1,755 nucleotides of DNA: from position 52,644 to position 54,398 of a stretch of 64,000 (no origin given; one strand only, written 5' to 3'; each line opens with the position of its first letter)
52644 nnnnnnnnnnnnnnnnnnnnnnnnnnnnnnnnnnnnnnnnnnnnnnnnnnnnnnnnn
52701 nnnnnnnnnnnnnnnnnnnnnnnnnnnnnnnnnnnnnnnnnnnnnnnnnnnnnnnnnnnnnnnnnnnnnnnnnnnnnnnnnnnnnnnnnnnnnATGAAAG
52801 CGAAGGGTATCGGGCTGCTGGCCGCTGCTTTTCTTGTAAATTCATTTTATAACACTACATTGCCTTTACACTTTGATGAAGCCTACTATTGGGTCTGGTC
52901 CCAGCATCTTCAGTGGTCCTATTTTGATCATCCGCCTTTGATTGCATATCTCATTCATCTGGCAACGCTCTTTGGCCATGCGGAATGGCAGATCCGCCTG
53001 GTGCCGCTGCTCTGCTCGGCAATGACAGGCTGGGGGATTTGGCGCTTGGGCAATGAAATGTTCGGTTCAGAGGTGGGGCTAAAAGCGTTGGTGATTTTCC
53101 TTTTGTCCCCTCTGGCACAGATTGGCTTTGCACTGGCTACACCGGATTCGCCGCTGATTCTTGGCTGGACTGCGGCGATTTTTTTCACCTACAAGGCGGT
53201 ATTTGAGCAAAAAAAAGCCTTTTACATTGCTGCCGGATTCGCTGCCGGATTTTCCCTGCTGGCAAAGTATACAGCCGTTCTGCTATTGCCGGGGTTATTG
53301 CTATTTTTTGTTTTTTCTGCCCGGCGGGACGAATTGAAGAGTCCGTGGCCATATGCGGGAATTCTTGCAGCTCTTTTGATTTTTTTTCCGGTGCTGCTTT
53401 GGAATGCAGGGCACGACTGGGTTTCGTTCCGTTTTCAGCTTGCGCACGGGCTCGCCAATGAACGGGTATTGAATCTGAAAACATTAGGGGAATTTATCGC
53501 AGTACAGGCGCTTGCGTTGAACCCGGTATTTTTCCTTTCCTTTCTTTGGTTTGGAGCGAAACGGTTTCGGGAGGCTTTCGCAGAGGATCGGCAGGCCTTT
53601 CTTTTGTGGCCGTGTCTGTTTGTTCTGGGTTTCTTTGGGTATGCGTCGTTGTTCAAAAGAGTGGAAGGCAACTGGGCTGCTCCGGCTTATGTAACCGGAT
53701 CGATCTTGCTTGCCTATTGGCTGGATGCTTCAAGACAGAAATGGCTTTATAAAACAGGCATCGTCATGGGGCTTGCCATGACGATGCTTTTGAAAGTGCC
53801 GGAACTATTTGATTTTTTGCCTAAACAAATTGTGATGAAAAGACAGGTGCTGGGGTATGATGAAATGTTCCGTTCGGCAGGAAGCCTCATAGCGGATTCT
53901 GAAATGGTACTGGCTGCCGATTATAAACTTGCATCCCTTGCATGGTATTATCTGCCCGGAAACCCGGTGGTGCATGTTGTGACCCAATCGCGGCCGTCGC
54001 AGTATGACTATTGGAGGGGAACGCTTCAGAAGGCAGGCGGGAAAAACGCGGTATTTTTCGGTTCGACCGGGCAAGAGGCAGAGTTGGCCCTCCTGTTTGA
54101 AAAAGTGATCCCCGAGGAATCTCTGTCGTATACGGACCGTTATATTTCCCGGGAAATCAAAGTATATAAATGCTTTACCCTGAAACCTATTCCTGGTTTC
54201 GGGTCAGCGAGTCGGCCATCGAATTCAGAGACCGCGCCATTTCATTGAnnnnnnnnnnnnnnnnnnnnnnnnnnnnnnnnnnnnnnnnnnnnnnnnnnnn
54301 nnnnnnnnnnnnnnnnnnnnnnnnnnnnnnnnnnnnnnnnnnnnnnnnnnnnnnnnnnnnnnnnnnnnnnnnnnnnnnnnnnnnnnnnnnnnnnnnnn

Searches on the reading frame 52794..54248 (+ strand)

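Call 68: search_protein_families(library=pfam, proteins=[window:52794-54248:+], max_evalue=0.00001)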
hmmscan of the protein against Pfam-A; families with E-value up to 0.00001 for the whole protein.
window:52794-54248:+ (484 aa): 1 family
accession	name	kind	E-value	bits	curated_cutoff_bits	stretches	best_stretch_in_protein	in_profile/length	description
PF13231.12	PMT_2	-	1.7e-35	123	26.1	1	45-203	1-160/160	Dolichyl-phosphate-mannose-protein mannosyltransferase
